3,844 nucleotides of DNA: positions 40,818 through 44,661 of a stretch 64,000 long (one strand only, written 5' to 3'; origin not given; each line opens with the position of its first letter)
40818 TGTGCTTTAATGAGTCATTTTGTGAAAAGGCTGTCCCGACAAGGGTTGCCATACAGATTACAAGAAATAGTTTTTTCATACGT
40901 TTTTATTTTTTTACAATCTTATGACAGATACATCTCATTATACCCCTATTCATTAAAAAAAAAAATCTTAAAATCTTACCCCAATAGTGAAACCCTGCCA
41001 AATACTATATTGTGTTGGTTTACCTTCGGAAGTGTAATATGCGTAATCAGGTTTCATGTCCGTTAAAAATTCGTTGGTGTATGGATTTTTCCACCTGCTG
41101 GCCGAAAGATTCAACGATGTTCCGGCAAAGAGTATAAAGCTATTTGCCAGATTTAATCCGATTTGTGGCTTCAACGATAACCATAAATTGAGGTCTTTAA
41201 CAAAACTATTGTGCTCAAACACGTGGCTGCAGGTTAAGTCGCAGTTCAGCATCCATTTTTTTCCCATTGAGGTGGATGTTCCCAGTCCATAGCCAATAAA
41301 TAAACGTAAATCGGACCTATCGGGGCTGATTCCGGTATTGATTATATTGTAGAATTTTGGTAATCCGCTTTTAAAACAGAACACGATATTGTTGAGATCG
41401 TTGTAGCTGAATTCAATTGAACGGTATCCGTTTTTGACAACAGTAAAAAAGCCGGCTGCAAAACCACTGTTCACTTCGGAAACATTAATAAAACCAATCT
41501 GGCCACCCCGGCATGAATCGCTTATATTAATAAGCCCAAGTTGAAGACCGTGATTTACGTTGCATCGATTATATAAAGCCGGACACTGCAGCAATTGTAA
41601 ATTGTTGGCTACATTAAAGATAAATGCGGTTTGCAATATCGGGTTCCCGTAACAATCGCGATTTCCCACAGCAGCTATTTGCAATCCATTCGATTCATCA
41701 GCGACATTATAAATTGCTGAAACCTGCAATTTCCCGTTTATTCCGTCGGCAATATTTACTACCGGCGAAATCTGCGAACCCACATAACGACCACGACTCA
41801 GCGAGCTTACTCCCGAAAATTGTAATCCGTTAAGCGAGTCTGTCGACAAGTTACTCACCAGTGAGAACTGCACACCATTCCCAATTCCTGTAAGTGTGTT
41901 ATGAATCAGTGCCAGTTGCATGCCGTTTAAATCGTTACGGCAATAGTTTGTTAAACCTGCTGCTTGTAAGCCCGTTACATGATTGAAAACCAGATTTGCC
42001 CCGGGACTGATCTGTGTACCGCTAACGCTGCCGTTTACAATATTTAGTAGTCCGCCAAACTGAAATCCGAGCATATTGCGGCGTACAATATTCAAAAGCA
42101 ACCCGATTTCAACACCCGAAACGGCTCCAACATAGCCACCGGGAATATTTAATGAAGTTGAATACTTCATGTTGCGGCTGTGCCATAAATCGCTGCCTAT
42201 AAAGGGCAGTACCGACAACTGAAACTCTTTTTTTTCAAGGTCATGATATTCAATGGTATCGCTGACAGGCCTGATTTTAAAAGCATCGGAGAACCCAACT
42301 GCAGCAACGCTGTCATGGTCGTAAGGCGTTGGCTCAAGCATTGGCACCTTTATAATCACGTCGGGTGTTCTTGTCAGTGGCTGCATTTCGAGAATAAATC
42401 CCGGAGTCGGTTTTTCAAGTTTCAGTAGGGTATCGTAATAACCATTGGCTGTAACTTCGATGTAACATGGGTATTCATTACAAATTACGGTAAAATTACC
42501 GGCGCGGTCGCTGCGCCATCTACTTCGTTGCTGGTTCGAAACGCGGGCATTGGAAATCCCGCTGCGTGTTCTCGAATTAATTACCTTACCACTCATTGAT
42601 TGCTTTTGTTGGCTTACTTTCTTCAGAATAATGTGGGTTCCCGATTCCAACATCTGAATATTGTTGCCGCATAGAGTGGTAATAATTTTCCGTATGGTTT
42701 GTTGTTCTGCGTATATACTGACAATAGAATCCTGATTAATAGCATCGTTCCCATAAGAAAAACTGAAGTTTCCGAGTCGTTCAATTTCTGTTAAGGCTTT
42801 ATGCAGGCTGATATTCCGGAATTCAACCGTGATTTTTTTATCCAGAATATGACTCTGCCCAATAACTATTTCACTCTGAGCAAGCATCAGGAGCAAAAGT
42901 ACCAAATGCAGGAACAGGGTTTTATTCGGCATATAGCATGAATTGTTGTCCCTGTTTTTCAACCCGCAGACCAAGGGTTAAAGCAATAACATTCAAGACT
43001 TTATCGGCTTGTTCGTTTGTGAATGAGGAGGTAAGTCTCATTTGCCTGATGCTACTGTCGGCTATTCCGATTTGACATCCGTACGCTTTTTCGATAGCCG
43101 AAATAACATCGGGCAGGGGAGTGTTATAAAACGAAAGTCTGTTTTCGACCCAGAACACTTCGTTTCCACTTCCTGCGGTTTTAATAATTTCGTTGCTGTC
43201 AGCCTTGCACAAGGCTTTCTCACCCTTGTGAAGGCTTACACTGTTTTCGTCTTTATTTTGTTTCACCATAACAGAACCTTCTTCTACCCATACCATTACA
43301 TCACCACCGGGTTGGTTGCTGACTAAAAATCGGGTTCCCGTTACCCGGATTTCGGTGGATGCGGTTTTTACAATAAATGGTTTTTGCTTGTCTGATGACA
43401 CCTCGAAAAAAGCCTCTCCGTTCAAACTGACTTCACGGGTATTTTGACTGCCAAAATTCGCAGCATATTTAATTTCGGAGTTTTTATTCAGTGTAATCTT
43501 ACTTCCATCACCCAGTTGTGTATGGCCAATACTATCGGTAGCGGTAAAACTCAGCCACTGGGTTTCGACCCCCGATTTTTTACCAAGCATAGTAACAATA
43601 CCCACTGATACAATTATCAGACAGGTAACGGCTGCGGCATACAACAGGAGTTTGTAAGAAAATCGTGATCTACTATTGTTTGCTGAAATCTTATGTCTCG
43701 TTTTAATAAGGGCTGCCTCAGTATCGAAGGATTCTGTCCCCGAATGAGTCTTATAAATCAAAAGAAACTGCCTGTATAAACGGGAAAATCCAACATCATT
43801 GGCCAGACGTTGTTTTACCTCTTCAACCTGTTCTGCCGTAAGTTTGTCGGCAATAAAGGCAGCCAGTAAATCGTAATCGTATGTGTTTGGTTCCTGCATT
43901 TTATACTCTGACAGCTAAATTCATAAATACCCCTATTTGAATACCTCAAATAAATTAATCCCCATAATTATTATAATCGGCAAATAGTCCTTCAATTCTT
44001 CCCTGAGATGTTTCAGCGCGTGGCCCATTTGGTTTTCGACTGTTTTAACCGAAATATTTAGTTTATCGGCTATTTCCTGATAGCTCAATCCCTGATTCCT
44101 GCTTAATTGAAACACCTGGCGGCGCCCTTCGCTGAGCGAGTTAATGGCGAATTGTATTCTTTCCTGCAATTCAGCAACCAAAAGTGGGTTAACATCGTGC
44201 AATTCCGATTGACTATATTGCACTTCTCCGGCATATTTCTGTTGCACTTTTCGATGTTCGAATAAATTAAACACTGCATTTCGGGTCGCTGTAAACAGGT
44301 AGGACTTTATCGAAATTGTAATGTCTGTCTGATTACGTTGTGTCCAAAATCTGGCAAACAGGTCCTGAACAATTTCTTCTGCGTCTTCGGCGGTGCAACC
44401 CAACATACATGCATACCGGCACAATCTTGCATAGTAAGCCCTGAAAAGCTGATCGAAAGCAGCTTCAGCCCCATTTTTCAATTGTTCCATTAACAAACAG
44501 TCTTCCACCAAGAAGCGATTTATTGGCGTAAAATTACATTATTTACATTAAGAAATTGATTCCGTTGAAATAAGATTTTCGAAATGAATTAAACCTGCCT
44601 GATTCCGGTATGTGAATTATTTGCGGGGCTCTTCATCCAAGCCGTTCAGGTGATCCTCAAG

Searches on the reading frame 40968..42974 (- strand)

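Call 5: search_protein_families(library=pfam, proteins=[window:40968-42974:-], max_evalue=0.01)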
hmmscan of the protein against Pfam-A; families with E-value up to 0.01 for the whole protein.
window:40968-42974:- (668 aa): 1 family
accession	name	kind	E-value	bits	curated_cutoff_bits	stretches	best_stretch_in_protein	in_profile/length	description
PF13620.12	CarboxypepD_reg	-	0.0057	17.4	32.3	0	127-181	2-61/82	Carboxypeptidase regulatory-like domain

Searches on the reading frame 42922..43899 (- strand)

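Call 22: search_protein_families(library=pfam, proteins=[window:42922-43899:-], max_evalue=0.00001)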
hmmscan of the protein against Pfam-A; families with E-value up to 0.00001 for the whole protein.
window:42922-43899:- (325 aa): 2 families
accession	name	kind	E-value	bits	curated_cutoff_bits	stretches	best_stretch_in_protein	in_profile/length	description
PF04773.18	FecR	-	1.3e-19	70.8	24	1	119-210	5-96/97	FecR protein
PF16344.10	FecR_C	-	2.6e-12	47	24.4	1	254-319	1-67/70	FecR, C-terminal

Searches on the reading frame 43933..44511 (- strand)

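Call 22: search_protein_families(library=pfam, proteins=[window:43933-44511:-], max_evalue=0.00001)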
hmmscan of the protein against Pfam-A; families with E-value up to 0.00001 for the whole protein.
window:43933-44511:- (192 aa): 5 families
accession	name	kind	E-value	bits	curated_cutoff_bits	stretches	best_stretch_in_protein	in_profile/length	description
PF08281.18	Sigma70_r4_2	-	1e-16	60.7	25.7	1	117-169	2-54/54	Sigma-70, region 4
PF04545.22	Sigma70_r4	-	3.2e-11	43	24.1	1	122-171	1-50/50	Sigma-70, region 4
PF07638.17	Sigma70_ECF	-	9.6e-11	42.4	21.1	1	7-174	7-184/185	ECF sigma factor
PF04542.20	Sigma70_r2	-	6e-09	36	24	1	22-85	1-66/71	Sigma-70 region 2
PF00196.25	GerE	-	4.3e-06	26.7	23.5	1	125-169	2-45/57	Bacterial regulatory proteins, luxR family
